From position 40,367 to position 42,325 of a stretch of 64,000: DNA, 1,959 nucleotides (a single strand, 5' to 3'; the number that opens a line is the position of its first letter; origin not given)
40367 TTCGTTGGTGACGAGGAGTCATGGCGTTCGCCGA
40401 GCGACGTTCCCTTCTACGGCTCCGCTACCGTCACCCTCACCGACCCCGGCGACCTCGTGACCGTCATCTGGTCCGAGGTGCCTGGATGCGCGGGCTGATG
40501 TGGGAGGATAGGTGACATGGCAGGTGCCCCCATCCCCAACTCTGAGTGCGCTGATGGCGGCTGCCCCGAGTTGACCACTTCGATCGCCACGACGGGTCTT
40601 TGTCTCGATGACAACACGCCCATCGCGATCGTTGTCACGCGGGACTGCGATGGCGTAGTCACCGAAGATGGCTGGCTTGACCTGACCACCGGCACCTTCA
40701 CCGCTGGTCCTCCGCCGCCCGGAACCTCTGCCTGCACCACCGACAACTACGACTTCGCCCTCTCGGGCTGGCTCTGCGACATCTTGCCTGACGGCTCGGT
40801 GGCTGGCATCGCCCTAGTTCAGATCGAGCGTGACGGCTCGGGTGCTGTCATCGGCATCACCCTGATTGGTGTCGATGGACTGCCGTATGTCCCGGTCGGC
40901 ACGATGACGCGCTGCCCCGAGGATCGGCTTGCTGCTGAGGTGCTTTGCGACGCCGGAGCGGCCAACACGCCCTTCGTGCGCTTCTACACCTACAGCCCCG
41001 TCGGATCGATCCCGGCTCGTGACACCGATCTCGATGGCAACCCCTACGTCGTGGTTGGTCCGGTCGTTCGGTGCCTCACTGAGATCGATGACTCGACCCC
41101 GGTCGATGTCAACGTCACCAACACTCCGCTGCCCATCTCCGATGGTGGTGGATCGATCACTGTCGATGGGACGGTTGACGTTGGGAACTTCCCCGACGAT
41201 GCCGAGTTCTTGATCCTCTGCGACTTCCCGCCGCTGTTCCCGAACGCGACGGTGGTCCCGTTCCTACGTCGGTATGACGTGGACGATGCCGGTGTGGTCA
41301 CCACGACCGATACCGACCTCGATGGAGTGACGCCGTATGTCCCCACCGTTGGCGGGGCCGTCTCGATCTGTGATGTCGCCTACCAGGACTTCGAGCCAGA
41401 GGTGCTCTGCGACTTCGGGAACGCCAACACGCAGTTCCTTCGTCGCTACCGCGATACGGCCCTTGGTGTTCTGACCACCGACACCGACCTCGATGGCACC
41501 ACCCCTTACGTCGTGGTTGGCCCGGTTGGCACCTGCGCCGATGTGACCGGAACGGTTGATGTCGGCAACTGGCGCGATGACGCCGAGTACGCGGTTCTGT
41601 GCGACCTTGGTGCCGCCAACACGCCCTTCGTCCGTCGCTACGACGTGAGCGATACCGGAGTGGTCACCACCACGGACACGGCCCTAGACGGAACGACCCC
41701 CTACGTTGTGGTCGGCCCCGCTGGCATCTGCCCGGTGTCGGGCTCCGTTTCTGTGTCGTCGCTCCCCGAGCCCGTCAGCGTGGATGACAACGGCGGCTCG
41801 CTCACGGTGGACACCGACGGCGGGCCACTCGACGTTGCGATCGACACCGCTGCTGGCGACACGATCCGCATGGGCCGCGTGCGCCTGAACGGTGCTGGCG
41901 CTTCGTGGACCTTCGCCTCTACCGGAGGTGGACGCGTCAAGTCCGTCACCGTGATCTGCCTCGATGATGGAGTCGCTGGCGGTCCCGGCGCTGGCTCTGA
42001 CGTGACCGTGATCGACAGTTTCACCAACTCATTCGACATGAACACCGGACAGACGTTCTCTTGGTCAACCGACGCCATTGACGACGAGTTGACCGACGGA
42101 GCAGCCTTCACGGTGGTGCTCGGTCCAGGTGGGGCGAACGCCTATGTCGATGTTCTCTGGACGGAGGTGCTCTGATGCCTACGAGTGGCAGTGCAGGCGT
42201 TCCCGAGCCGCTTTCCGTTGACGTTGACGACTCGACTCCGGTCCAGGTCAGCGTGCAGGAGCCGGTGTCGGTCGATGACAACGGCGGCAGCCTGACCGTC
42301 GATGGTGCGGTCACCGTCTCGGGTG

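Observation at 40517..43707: Three adjacent paralogous genes built from a ~45-aa tandem repeat (candidate host-range fibres)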

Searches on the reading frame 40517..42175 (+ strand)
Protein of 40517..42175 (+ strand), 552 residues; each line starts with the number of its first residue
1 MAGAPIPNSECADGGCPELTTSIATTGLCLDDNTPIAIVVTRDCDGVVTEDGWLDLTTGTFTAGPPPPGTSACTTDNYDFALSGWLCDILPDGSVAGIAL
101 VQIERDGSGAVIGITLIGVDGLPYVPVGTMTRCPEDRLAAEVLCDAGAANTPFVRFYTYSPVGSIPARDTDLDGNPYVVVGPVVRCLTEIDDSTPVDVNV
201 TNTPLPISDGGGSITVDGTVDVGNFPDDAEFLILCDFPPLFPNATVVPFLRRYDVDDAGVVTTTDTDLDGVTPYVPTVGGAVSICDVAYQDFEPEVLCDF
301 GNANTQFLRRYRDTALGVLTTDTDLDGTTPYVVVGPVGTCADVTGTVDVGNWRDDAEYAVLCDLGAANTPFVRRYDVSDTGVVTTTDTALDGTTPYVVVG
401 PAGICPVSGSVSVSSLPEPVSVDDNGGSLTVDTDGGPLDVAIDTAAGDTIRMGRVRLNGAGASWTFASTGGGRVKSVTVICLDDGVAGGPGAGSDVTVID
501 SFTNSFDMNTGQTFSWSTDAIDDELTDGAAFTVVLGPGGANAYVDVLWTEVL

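Call 4: search_protein_families(library=pfam, proteins=[window:40517-42175:+], max_evalue=0.1)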
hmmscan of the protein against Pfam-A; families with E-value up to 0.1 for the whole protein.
window:40517-42175:+ (552 aa): 0 families

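Call 5: search_protein_families(library=phrogs, proteins=[window:40517-42175:+], max_evalue=0.01)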
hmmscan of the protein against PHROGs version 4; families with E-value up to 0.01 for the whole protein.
window:40517-42175:+ (552 aa): 1 family
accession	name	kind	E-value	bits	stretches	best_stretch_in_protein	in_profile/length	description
phrog_18824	-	unknown function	4.6e-63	215.1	4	15-191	210-394/936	-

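Call 9: search_dna_similar(query=window:40517-42175:+, collection=phages, mode=protein, max_rows=30, max_evalue=0.001)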
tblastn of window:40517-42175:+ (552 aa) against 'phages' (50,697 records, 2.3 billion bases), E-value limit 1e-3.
Records with a match: 3; places in all: 4; records where one place covers at least 80% of the query: 0.
Best place of each record, by identity: <60% 3.
By first word of the organism name: Streptomyces 2; Saccharomonospora 1.
By host as written in the record: Streptomyces griseus subsp. griseus ATCC 10137 1; Streptomyces mirabilis NRRL B-2400 1; Saccharomonospora sp. 1.
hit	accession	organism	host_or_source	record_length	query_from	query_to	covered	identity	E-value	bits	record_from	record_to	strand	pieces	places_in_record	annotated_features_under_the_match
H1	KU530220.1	Streptomyces phage Xkcd426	Streptomyces griseus subsp. griseus ...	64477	25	311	52%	36.4%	2e-15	136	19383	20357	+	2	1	hypothetical protein (x2)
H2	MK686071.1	Streptomyces phage Mischief19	Streptomyces mirabilis NRRL B-2400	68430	23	311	52%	32.2%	1e-16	152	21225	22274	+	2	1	18: hypothetical protein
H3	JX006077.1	Saccharomonospora phage PIS 136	Saccharomonospora sp.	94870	16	186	31%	39.6%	4e-18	94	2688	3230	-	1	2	hypothetical protein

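Call 11: get_annotated_region(hit=H1, flank=9000)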
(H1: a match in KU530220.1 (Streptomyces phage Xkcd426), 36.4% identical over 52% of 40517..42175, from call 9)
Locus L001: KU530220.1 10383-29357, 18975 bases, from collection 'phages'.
description: Streptomyces phage Xkcd426, complete genome.
organism: Streptomyces phage Xkcd426 (NCBI taxid 1784947)
taxonomy: Viruses; Duplodnaviria; Heunggongvirae; Uroviricota; Caudoviricetes; Woodruffvirus
host: Streptomyces griseus subsp. griseus ATCC 10137; source: soil; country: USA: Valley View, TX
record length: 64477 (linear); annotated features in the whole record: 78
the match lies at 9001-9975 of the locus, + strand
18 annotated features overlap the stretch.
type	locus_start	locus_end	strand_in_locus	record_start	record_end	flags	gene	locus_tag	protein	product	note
CDS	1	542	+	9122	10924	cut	-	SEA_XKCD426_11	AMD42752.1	portal protein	Portal protein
CDS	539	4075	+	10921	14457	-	-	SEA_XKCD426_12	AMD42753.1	capsid maturation protease and MuF-like fusion protein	Mu F-like capsid morphogenesis protein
CDS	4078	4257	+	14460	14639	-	-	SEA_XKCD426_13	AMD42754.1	hypothetical protein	-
CDS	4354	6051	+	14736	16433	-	-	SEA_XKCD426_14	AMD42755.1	major capsid hexamer protein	Major capsid protein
CDS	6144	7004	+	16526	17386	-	-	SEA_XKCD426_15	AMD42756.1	hypothetical protein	-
CDS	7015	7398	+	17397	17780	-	-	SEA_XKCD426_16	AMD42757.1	hypothetical protein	-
CDS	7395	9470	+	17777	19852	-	-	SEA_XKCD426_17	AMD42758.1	hypothetical protein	-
CDS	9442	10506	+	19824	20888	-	-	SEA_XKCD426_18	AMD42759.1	hypothetical protein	-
CDS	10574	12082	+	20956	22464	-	-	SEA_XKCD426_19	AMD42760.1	hypothetical protein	-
CDS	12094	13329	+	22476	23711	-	-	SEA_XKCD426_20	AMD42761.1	hypothetical protein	-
CDS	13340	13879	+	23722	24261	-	-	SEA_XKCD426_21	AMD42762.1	hypothetical protein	-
CDS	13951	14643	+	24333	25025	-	-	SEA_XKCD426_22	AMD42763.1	major tail protein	Major tail protein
CDS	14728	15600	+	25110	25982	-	-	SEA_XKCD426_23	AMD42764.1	head-to-tail adaptor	Head-to-tail connector protein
CDS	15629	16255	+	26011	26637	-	-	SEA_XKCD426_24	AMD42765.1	hypothetical protein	-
CDS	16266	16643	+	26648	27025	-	-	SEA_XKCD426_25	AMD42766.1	tail assembly chaperone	Head-to-tail connector protein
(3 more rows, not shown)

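Call 12: get_annotated_region(hit=H2, flank=9000)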
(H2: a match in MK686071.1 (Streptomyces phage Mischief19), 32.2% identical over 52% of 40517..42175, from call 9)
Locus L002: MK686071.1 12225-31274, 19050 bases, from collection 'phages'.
description: Streptomyces phage Mischief19, complete genome.
organism: Streptomyces phage Mischief19 (NCBI taxid 2562344)
taxonomy: Viruses; Duplodnaviria; Heunggongvirae; Uroviricota; Caudoviricetes; Woodruffvirus
host: Streptomyces mirabilis NRRL B-2400; source: soil; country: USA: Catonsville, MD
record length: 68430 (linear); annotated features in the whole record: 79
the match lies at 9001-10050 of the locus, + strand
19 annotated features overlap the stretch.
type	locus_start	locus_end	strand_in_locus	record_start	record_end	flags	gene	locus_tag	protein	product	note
CDS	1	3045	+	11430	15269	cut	12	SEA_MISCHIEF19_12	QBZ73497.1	capsid maturation protease and MuF-like fusion protein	-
CDS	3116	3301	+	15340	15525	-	13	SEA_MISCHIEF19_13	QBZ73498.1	hypothetical protein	-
CDS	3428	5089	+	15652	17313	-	14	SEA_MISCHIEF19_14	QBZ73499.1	major capsid hexamer protein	-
CDS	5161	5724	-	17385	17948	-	15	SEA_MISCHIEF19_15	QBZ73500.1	hypothetical protein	-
CDS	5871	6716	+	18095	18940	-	16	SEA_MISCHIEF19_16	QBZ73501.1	hypothetical protein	-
CDS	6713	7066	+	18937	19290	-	17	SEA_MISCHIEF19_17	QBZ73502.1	hypothetical protein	-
CDS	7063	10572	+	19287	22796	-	18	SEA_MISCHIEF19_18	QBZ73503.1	hypothetical protein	-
CDS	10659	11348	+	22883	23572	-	19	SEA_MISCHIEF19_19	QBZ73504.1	hypothetical protein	-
CDS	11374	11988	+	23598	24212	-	20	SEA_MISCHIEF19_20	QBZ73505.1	hypothetical protein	-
CDS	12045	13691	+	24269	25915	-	21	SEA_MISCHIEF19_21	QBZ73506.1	hypothetical protein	-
CDS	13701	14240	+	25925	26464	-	22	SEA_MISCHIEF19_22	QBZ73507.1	hypothetical protein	-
CDS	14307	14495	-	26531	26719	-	23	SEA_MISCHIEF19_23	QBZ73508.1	hypothetical protein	-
CDS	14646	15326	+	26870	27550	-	24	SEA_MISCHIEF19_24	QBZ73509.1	major tail protein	-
CDS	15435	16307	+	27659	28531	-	25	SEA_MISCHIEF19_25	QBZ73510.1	head-to-tail adaptor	-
CDS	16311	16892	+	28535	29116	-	26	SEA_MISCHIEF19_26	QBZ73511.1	hypothetical protein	-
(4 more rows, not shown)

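Call 13: get_annotated_region(hit=H3, flank=9000)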
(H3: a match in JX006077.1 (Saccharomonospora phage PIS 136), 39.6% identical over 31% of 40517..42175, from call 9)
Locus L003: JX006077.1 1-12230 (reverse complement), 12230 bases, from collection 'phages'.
description: Saccharomonospora phage PIS 136, complete genome.
organism: Saccharomonospora phage PIS 136 (NCBI taxid 182851)
taxonomy: Viruses; Duplodnaviria; Heunggongvirae; Uroviricota; Caudoviricetes
host: Saccharomonospora sp.; source: soil; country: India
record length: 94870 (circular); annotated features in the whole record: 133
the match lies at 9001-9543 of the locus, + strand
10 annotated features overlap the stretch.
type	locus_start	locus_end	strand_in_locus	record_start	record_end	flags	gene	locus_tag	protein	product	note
CDS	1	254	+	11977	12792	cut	-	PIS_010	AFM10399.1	hypothetical protein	-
CDS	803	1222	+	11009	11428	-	-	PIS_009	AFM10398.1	hypothetical protein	-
CDS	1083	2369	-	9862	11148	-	-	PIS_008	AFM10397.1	hypothetical protein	-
CDS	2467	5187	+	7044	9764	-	-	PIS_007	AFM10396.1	hypothetical protein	-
CDS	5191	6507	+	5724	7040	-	-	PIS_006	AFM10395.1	hypothetical protein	similar to gp30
CDS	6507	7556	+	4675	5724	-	-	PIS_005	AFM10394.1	PE-PGRS family protein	-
CDS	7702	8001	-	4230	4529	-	-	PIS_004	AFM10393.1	hypothetical protein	-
CDS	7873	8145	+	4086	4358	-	-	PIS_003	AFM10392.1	hypothetical protein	-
CDS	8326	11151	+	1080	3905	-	-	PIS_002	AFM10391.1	hypothetical protein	-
CDS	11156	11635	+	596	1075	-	-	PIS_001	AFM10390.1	hypothetical protein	-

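Call 15: find_homologous_proteins(query=window:40517-42175:+, max_evalue=0.001)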
Query window:40517-42175:+ (552 aa): 64 proteins with E <= 0.001 among 8000 candidates.
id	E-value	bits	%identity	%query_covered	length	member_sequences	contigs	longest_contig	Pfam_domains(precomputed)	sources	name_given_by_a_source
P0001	0.0e+0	1223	100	100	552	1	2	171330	-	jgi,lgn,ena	-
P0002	3.6e-220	751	80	52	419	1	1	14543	-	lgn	-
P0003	1.2e-213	729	60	79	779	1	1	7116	-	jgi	-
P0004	3.2e-181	622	73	50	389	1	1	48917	-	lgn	-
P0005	1.6e-158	547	60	73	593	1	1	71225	-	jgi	-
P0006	2.1e-157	544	83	52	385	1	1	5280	-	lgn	-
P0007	1.1e-136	475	73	52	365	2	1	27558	-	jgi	jgi:hypothetical protein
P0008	1.4e-114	402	56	63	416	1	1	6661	-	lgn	-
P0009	4.5e-109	384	43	78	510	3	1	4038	-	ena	-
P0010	2.6e-102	362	55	62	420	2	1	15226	-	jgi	jgi:hypothetical protein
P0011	1.7e-99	352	47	78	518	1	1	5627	-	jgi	jgi:hypothetical protein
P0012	1.6e-95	339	45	74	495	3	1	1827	-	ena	-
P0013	2.0e-74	270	37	57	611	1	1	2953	-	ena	-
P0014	9.8e-48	181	50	38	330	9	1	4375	-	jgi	-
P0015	3.0e-47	180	38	60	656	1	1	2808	-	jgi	-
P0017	7.7e-46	175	33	71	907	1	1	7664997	-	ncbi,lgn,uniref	ncbi:hypothetical protein OG234_13195 [Streptomyces sp. NBC_01420]|uniref:hypothetical protein n=1 T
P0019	2.3e-44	170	35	75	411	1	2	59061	-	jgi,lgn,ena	-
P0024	1.0e-39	155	30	74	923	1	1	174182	-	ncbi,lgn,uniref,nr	ncbi:hypothetical protein [Streptomyces sp. Root369]|uniref:hypothetical protein n=1 Tax=Streptomyce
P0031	1.4e-29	122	43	31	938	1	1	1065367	-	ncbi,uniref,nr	ncbi:hypothetical protein [Nonomuraea turcica]|uniref:hypothetical protein n=1 Tax=Nonomuraea sp. G3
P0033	8.9e-21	92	30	43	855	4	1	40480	PF10258.15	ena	-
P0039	2.5e-12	65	36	29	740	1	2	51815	PF12810.14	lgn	-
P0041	2.6e-10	58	79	5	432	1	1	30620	PF21934.2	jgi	jgi:hypothetical protein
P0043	3.9e-10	57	41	12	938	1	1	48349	PF21934.2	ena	-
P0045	1.2e-9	56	46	21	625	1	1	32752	PF14339.13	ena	-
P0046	1.2e-8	52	58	6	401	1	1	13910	PF22829.3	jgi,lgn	jgi:hypothetical protein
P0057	1.5e-5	42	36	32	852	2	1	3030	PF02839.20,PF27453.1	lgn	-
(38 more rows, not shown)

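Call 19: search_protein_families(library=pfam, proteins=[P0033, P0039, P0041, P0045, P0046, P0057, P0043, P0017, P0024, P0031], max_evalue=0.01)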
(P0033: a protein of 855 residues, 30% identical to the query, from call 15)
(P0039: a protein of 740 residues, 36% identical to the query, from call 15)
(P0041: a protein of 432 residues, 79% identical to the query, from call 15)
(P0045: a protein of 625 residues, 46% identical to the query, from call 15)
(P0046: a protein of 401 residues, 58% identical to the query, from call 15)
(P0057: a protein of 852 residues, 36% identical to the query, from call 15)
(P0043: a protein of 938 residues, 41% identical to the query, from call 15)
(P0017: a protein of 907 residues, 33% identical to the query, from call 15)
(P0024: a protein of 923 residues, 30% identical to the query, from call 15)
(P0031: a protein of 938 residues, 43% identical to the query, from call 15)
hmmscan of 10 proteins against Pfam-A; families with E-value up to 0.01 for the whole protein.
P0033 (855 aa): 1 family
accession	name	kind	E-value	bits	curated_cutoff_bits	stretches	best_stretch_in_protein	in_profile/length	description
PF10258.14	PHAX_RNA-bd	-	1.8e-05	25.1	25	0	309-335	25-51/84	Phosphorylated adapter RNA export protein, RNA-binding domain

P0039 (740 aa): 1 family
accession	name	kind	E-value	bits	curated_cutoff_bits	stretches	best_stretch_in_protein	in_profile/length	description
PF12810.13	ALK_LTK_GRD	-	2.5e-06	28.1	24.5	1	146-372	12-203/243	ALK/LTK, Glycine-rich domain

P0041 (432 aa): 2 families
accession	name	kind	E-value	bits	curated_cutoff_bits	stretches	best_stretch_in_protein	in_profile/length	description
PF21934.1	Yop-YscD_ppl_3rd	-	2.1e-10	40.6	24.3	0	68-92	19-43/64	YscD/CdsD-like Bon-like domain 3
PF10442.14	FIST_C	-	9.8e-05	22.9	28.5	0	126-154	30-58/131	FIST C domain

P0045 (625 aa): 1 family
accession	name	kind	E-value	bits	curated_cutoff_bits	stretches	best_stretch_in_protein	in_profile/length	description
PF14339.12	DUF4394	-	2.7e-06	27.3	29.6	1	248-335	17-96/230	Domain of unknown function (DUF4394)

P0046 (401 aa): 2 families
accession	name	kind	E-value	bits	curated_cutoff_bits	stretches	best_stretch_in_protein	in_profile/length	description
PF22829.2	HphA_C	-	5.9e-05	23.9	31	0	59-109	14-63/113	HphA C-terminal domain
PF17890.6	WW_like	-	0.0069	16.8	37.8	0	198-214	18-34/53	Peptidoglycan hydrolase LytB WW-like domain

P0057 (852 aa): 1 family
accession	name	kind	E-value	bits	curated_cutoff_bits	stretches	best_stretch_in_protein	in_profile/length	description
PF02839.19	CBM_5_12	-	1.2e-06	28.9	26.2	1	45-82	1-44/44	Carbohydrate-binding module family 5/12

P0043 (938 aa): 1 family
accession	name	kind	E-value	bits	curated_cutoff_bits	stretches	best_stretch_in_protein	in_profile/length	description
PF21934.1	Yop-YscD_ppl_3rd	-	9.7e-12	44.9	24.3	0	475-500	18-43/64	YscD/CdsD-like Bon-like domain 3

P0017 (907 aa): 0 families

P0024 (923 aa): 0 families

P0031 (938 aa): 0 families

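Call 23: find_encoding_contigs(protein=P0005, flank=10000, max_places=2)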
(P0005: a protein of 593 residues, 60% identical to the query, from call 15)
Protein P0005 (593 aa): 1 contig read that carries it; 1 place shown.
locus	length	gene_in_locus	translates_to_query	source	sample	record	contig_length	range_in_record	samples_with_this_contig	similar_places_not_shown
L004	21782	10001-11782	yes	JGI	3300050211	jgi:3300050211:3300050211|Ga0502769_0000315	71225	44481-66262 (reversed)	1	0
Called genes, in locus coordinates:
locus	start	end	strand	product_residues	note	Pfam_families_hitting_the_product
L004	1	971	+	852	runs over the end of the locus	-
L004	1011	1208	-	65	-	-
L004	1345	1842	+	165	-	PF21448:DNMK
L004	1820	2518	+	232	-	-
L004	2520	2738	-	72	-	-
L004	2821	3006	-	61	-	-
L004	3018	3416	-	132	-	-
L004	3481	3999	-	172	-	PF24746:DUF7694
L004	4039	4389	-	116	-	-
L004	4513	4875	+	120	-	-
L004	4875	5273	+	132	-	-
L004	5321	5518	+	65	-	-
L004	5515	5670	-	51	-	-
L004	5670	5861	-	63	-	-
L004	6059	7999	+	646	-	-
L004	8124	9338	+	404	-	-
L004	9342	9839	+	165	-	-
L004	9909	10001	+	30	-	-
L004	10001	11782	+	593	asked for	-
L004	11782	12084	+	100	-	-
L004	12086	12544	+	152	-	-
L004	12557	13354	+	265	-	-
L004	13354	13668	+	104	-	-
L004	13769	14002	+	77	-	-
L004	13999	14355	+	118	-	-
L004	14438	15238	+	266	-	-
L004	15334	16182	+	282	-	-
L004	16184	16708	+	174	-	-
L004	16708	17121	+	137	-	PF04883:HK97-gp10_like (weak)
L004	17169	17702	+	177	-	-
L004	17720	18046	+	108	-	-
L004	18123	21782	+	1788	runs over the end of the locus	PF10145:PhageMin_Tail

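Call 24: find_encoding_contigs(protein=P0017, flank=10000, max_places=2)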
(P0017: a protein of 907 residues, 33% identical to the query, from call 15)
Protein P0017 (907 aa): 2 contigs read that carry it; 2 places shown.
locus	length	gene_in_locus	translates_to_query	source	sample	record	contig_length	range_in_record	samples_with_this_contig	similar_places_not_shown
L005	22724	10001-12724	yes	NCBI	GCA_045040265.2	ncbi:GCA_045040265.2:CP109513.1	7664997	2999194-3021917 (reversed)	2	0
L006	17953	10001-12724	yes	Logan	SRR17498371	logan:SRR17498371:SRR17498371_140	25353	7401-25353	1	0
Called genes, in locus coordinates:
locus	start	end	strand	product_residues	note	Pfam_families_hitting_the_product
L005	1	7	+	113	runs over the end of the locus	PF07098:DUF1360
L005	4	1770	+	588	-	-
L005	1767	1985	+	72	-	-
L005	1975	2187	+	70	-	-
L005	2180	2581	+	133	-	-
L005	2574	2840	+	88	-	-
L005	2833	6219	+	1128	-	PF04233:Phage_Mu_F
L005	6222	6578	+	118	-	-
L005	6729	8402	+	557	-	-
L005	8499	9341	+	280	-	-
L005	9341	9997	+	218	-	-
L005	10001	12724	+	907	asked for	-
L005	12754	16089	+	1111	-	-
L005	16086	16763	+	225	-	-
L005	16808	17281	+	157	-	-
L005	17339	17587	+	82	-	-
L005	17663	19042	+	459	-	-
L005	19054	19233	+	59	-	-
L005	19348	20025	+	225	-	-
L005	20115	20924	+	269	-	-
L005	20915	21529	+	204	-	-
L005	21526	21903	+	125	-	-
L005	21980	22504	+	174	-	-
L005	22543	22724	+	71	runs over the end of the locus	-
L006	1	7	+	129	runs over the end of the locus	PF07098:DUF1360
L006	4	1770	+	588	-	-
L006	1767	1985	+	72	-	-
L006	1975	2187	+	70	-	-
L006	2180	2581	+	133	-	-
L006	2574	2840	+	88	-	-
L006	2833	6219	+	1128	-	PF04233:Phage_Mu_F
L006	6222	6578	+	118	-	-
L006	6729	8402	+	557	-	-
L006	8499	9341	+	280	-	-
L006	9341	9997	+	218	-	-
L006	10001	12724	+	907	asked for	-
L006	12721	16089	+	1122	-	-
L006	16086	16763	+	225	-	-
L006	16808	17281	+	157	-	-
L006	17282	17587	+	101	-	-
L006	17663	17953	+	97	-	?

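Call 27: find_encoding_contigs(protein=P0004, flank=10000, max_places=1)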
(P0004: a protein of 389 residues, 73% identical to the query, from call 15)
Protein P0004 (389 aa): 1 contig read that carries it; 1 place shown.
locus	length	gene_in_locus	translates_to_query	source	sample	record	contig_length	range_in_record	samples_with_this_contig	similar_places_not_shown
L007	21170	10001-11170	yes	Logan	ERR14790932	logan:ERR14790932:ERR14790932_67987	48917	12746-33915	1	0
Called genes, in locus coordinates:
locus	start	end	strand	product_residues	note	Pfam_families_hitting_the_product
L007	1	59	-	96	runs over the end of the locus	-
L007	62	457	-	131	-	-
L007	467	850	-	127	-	-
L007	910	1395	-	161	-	PF24746:DUF7694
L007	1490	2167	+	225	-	-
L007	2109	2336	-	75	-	-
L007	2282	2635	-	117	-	-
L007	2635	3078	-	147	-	-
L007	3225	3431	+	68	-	-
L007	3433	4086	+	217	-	-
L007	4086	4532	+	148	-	-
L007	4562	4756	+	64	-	-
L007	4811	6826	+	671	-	-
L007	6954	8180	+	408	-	-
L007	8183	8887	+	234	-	-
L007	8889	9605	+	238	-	-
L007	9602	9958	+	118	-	-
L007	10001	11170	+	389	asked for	-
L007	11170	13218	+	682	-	-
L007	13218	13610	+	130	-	-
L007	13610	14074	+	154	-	-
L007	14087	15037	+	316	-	-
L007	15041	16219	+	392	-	-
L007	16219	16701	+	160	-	PF13469:Sulfotransfer_3 (faint)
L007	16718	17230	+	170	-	-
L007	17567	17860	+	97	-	-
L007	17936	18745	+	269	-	-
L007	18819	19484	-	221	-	-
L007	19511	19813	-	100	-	-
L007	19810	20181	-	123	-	-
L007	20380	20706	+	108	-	-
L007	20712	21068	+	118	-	PF07098:DUF1360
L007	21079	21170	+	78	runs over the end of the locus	-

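Call 28: find_encoding_contigs(protein=P0019, flank=10000, max_places=1)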
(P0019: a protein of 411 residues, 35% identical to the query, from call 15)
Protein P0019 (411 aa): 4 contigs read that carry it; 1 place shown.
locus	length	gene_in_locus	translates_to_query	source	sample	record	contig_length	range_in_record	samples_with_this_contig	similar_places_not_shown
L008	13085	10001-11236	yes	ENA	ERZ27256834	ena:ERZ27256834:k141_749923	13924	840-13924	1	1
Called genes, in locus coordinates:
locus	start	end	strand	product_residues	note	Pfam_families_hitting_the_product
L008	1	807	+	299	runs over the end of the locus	PF01145:Band_7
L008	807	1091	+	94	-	-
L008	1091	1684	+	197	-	-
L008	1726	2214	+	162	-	PF25109:HAD_PNKP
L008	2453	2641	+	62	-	-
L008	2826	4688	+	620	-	-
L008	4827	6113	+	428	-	-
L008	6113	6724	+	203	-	-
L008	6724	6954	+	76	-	-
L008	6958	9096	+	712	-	-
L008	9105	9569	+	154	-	-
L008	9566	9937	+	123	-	-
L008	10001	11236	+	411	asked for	-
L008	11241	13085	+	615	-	?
